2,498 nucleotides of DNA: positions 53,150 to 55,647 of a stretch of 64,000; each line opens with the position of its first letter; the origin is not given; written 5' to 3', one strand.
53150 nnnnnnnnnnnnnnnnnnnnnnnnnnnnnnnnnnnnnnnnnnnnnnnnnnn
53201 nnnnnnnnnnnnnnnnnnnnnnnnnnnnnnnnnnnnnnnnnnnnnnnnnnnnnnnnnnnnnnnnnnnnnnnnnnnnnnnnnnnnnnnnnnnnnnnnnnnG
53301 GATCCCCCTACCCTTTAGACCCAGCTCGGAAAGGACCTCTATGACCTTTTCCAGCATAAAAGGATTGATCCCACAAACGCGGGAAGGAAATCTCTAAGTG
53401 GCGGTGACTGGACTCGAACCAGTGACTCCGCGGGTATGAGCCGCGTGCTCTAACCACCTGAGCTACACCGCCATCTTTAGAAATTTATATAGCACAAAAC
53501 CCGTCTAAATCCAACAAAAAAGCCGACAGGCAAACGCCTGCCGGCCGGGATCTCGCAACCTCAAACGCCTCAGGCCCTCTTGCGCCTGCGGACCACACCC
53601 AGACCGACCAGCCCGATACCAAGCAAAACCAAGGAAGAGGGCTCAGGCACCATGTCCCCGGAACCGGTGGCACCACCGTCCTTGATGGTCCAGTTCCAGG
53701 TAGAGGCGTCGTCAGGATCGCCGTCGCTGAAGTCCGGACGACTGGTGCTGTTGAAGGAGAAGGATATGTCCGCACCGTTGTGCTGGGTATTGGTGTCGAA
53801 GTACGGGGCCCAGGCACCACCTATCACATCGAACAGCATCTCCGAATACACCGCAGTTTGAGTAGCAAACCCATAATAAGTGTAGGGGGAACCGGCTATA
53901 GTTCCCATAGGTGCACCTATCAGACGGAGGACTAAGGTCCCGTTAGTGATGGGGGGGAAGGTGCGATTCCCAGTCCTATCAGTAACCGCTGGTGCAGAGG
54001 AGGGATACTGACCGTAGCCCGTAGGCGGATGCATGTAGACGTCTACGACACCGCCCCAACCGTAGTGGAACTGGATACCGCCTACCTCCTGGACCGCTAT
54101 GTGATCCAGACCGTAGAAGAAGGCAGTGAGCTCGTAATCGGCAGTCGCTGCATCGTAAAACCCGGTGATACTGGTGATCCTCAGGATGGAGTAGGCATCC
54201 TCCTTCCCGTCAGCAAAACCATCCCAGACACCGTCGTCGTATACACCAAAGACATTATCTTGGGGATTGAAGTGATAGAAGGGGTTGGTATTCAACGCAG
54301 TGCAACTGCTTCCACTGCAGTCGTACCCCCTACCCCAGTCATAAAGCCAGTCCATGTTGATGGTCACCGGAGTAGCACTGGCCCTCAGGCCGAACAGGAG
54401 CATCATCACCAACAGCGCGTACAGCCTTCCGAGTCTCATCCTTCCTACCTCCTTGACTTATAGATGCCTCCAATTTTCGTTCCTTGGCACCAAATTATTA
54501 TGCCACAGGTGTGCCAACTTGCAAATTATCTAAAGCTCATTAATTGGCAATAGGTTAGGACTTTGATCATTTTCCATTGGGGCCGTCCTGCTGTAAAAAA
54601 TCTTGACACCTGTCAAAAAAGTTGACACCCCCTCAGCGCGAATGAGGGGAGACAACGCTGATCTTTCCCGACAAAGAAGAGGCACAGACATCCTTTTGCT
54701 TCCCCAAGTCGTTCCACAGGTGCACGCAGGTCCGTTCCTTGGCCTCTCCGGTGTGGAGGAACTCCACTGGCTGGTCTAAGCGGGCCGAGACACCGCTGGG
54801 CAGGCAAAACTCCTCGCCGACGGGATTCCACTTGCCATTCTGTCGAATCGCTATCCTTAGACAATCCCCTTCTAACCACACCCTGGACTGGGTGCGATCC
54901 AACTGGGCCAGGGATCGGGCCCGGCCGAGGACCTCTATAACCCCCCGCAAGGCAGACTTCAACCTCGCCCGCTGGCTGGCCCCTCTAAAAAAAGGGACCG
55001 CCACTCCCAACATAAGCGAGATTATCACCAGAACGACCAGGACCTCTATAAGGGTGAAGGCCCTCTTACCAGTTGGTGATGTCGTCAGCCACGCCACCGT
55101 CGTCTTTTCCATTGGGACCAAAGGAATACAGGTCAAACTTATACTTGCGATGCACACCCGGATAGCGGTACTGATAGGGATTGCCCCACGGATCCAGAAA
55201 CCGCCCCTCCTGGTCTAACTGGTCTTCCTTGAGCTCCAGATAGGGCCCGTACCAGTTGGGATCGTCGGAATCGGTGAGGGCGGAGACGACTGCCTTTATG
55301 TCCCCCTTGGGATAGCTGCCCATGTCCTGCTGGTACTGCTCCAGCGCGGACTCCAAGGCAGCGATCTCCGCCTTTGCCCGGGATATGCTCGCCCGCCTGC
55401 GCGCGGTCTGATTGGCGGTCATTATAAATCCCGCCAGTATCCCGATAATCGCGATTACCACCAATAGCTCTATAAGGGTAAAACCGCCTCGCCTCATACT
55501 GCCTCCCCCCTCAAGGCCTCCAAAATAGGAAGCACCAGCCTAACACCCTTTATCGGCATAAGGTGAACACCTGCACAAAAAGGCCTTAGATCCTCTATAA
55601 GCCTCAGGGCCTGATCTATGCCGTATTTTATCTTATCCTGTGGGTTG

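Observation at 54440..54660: Sigma54-type promoter plus triple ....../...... activator palindrome upstream of a PEP-CTERM protein gene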

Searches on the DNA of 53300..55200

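Call 54: search_rna_families(source=window, start=53300, end=55200, threshold=evalue, max_evalue=1)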
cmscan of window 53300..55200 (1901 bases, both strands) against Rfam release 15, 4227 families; matches with E-value up to 1: 2.
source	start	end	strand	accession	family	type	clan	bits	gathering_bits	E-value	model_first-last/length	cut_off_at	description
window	53399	53472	-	RF00005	tRNA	Gene; tRNA;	CL00001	67.8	29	3.9e-14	1-71/71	no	tRNA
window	53398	53472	+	RF04354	Plastid-ycf2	Cis-reg;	-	27.3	65.7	0.0057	1-75/75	no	Plastid-ycf2 5UTR RNA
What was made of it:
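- Tried and rejected: Rfam at E ≤ 1 finds only the tRNA (call 54).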

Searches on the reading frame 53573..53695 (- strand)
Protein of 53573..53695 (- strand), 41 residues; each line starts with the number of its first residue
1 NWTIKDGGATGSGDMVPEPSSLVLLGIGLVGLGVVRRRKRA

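Call 70: find_homologous_proteins(query=window:53573-53695:-, max_evalue=10)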
Query seq(41 aa) (41 aa): 1 proteins with E <= 10 among 4 candidates.
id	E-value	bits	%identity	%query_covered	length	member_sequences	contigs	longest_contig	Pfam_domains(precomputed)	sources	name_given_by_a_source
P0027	2.1e-4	38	85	63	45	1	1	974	PF07589.17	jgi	-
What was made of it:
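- Tried and rejected: It returned only a 45-aa fragment (call 70).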

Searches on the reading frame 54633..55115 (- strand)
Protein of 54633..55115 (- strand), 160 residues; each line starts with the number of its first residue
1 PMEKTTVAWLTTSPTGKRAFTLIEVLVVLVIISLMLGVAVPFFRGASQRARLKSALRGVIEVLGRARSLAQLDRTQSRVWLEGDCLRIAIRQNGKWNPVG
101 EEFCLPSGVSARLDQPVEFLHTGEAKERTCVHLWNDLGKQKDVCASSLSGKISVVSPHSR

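Call 8: search_protein_families(library=pfam, proteins=[window:54633-55115:-], max_evalue=0.01)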
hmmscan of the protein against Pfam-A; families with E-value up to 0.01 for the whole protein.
window:54633-55115:- (160 aa): 1 family
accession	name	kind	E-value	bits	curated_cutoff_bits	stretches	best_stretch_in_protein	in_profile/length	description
PF07963.17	N_methyl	-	7e-07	29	21.2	1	17-39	4-26/27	Prokaryotic N-terminal methylation motif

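Call 9: search_protein_families(library=ncbifam, proteins=[window:54633-55115:-], max_evalue=0.1)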
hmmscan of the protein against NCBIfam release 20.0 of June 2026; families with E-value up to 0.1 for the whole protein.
window:54633-55115:- (160 aa): 12 families
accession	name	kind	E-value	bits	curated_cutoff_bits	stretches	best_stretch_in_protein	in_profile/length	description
TIGR01708.2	typeII_sec_gspH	equivalog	2.2e-11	44.1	80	1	18-99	2-85/169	type II secretion system minor pseudopilin GspH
TIGR02596.1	TIGR02596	subfamily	3e-08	34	70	1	20-73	1-54/196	Verru_Chthon cassette protein D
TIGR01710.1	typeII_sec_gspG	equivalog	1.5e-07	31.5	88.85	1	18-75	1-57/134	type II secretion system major pseudopilin GspG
NF007800.0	PRK10506.1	equivalog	7.5e-07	29.1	158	1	16-84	7-75/163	prepilin peptidase-dependent protein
TIGR02532.1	IV_pilin_GFxxxE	domain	1.1e-06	28.2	16.3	1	17-40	1-24/24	prepilin-type N-terminal cleavage/methylation domain-containing protein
NF040999.1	pilin_ComGC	equivalog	1.2e-06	28.6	75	1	18-50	2-34/84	competence type IV pilus major pilin ComGC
NF040982.1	ComGD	equivalog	2.5e-06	28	70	1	17-125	1-109/139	competence type IV pilus minor pilin ComGD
NF007862.0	PRK10574.1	equivalog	1.7e-05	25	138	1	17-61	4-48/145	prepilin peptidase-dependent pilin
NF041002.1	pilin_ComGF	equivalog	7.4e-05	23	80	1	18-49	2-33/139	competence type IV pilus minor pilin ComGF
NF041013.1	T4P_ComGE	equivalog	0.0005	20.1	49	1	17-48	3-34/83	competence type IV pilus minor pilin ComGE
NF041775.1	typeIV_PilA_Myxo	equivalog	0.0037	17.3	400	1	17-50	10-43/214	type IV pilin protein PilA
TIGR02599.1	TIGR02599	subfamily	0.044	13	256.5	1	19-47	1-29/361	Verru_Chthon cassette protein C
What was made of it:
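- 54633..55497 (-): Upstream neighbours conserved in every locus: a GspG-type pseudopilin (55066..55497) and a GspH-like minor pseudopilin (about 54633..55115). The latter's stop codon TGA at 54635..54633 lies 5 nt from the distal dyad. Pfam and NCBIfam hits in calls 8 and 9.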

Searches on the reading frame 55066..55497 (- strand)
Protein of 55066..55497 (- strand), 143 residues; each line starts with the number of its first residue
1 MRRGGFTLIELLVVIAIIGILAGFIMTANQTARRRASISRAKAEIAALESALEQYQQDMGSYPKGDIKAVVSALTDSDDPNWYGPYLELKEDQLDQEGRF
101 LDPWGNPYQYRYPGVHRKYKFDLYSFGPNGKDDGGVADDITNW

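Call 8: search_protein_families(library=pfam, proteins=[window:55066-55497:-], max_evalue=0.01)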
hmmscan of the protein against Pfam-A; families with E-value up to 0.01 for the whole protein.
window:55066-55497:- (143 aa): 3 families
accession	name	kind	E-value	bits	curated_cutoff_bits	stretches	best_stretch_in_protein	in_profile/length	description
PF08334.16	T2SSG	-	5.4e-21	75.1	21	1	34-143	7-108/108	Type II secretion system (T2SS), protein G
PF07963.17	N_methyl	-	3.6e-08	33.1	21.2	1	2-25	3-26/27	Prokaryotic N-terminal methylation motif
PF06305.16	LapA_dom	-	6.9e-05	23.1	28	1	8-52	19-63/64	Lipopolysaccharide assembly protein A domain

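Call 9: search_protein_families(library=ncbifam, proteins=[window:55066-55497:-], max_evalue=0.1)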
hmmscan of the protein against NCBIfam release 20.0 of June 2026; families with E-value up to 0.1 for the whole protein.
window:55066-55497:- (143 aa): 15 families
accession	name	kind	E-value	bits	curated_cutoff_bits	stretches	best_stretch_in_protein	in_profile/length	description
TIGR01710.1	typeII_sec_gspG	equivalog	5.7e-28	97.6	88.85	1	5-143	2-133/134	type II secretion system major pseudopilin GspG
TIGR01708.2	typeII_sec_gspH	equivalog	4e-09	36.7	80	1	5-57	3-52/169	type II secretion system minor pseudopilin GspH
TIGR02532.1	IV_pilin_GFxxxE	domain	4.1e-08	32.7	16.3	1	4-25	2-23/24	prepilin-type N-terminal cleavage/methylation domain-containing protein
NF041775.1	typeIV_PilA_Myxo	equivalog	2.2e-07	31.1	400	1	2-56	9-63/214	type IV pilin protein PilA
NF041013.1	T4P_ComGE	equivalog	8.4e-07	29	49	1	5-60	5-61/83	competence type IV pilus minor pilin ComGE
NF007862.0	PRK10574.1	equivalog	1.2e-06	28.7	138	1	2-57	3-58/145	prepilin peptidase-dependent pilin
NF040999.1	pilin_ComGC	equivalog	6.9e-05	23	75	1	5-62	3-60/84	competence type IV pilus major pilin ComGC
TIGR02596.1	TIGR02596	subfamily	0.00015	21.9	70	1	6-44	1-39/196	Verru_Chthon cassette protein D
TIGR01707.1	gspI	equivalog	0.00046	20.6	44.35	1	5-58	1-52/101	type II secretion system minor pseudopilin GspI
TIGR01711.1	gspJ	equivalog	0.0017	18.2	64.85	1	4-59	1-57/192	type II secretion system minor pseudopilin GspJ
TIGR02599.1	TIGR02599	subfamily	0.0019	17.5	256.5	1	5-51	1-45/361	Verru_Chthon cassette protein C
NF038304.1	EPS_HpsC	equivalog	0.002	17.7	200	1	3-77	20-99/318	hormogonium polysaccharide secretion pseudopilin HpsC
NF007800.0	PRK10506.1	equivalog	0.0036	17.2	158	1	3-39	8-44/163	prepilin peptidase-dependent protein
NF040982.1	ComGD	equivalog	0.0092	16.4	70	1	5-57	3-52/139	competence type IV pilus minor pilin ComGD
NF041002.1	pilin_ComGF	equivalog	0.031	14.5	80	1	5-35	3-33/139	competence type IV pilus minor pilin ComGF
